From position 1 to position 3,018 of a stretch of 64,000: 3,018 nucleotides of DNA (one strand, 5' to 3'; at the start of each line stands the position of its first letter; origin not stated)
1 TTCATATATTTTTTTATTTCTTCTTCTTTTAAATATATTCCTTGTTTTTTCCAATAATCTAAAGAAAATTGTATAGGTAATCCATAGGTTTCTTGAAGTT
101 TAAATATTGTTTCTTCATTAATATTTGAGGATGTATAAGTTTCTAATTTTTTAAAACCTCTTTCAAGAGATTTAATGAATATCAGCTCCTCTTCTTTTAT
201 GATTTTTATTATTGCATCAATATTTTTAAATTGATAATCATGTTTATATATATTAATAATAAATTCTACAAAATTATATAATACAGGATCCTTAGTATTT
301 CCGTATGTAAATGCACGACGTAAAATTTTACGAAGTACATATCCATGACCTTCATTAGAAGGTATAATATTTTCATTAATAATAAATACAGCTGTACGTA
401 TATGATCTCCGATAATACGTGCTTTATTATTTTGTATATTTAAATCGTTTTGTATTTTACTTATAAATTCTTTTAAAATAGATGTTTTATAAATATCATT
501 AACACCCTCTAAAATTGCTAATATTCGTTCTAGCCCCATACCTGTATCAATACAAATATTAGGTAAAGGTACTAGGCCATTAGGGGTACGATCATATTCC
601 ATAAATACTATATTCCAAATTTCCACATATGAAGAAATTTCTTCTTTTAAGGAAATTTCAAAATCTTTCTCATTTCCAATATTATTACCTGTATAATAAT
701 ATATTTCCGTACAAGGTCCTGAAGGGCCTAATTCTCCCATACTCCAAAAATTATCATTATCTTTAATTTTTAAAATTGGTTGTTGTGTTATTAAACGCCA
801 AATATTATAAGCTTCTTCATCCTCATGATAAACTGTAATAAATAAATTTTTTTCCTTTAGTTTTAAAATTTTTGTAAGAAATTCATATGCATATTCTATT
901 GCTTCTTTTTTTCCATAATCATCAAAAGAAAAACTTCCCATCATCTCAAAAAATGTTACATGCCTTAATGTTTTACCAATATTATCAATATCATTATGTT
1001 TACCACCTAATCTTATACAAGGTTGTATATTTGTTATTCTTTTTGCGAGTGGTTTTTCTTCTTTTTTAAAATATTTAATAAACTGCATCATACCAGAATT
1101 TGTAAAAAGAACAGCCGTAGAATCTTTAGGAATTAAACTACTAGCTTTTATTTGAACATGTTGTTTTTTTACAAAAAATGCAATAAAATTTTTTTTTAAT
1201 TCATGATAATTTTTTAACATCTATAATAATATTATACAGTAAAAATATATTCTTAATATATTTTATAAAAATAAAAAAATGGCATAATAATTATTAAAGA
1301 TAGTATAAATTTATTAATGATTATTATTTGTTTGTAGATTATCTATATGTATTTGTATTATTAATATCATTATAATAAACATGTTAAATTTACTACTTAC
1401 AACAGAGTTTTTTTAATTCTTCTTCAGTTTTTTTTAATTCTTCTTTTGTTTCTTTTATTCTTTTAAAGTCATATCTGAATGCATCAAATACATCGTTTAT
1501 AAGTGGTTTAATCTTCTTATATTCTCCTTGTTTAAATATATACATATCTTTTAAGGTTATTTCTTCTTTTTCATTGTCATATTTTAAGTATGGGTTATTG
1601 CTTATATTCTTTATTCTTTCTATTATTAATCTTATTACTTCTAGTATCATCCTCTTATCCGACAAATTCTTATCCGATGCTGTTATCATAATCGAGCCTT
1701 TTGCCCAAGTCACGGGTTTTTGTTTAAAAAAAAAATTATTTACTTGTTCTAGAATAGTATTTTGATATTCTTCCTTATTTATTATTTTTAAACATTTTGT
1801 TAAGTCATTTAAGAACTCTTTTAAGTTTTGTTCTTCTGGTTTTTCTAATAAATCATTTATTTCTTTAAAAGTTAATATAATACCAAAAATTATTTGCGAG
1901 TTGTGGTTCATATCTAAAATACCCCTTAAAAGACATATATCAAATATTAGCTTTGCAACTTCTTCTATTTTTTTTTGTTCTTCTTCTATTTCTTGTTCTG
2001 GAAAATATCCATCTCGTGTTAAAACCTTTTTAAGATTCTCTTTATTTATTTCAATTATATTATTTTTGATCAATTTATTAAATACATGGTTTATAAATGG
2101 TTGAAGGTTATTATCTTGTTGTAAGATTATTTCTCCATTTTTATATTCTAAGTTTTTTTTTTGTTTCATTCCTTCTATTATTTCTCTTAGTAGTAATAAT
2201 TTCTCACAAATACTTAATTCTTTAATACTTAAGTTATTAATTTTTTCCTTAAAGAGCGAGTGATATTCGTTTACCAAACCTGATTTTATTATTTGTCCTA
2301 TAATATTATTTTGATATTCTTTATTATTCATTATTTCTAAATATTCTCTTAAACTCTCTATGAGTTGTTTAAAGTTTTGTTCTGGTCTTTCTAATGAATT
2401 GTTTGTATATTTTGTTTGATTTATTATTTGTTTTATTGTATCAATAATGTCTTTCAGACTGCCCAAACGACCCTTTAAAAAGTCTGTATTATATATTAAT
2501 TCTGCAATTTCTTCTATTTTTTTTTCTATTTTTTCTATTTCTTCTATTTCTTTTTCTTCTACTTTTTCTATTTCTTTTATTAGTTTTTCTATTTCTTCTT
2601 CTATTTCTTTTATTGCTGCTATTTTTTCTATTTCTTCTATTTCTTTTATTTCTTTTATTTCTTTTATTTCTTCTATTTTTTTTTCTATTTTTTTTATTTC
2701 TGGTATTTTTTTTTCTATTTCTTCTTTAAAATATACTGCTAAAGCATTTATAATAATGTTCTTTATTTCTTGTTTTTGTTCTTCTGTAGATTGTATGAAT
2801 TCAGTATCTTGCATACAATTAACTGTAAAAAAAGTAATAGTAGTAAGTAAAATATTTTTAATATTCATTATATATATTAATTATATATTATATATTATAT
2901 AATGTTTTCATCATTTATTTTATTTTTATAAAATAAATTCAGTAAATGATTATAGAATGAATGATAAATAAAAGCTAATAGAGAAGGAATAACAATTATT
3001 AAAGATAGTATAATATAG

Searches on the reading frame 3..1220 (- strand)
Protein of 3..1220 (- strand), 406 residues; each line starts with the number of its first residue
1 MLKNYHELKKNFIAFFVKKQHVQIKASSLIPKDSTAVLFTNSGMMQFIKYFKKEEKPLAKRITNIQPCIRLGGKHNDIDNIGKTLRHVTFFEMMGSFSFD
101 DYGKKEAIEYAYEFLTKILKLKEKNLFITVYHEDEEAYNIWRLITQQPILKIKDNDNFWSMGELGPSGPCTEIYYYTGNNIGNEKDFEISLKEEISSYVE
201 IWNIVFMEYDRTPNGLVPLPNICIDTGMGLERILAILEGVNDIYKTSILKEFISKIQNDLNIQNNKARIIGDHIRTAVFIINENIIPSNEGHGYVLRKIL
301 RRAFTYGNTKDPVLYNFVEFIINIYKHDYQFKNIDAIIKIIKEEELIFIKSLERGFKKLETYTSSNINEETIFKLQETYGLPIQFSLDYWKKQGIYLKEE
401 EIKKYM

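Call 72: search_protein_families(library=pfam, proteins=[window:3-1220:-], max_evalue=0.001)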
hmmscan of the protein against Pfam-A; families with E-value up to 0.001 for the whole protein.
window:3-1220:- (406 aa): 1 family
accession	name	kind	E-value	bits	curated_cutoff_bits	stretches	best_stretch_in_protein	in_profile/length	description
PF01411.24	tRNA-synt_2c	-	7.4e-124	414.7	30.3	1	7-405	1-420/552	tRNA synthetases class II (A)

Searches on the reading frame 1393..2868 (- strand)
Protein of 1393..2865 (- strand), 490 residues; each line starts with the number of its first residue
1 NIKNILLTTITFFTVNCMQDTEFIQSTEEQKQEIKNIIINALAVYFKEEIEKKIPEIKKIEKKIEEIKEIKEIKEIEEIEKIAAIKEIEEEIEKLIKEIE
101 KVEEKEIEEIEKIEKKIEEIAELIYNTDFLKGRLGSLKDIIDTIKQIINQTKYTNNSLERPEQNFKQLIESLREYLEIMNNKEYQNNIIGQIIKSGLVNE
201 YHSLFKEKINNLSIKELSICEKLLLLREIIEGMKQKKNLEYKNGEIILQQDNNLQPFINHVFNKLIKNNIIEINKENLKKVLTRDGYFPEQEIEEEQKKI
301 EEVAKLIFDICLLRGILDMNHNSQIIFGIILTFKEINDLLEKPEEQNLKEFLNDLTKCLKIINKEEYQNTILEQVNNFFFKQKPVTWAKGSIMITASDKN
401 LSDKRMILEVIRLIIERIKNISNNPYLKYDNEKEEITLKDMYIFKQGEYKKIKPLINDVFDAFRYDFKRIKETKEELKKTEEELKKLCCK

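Call 16: find_encoding_contigs(protein=window:1393-2865:-, flank=10000, max_places=4)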
Protein window:1393-2865:- (490 aa): no gene with exactly this product is on record in the collection.

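Call 18: find_encoding_contigs(protein=window:1396-2868:-, flank=10000, max_places=4)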
Protein window:1396-2868:- (491 aa): no gene with exactly this product is on record in the collection.

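Call 72: search_protein_families(library=pfam, proteins=[window:1396-2868:-], max_evalue=0.001)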
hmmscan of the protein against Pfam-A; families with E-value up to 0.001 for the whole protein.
window:1396-2868:- (491 aa): 0 families
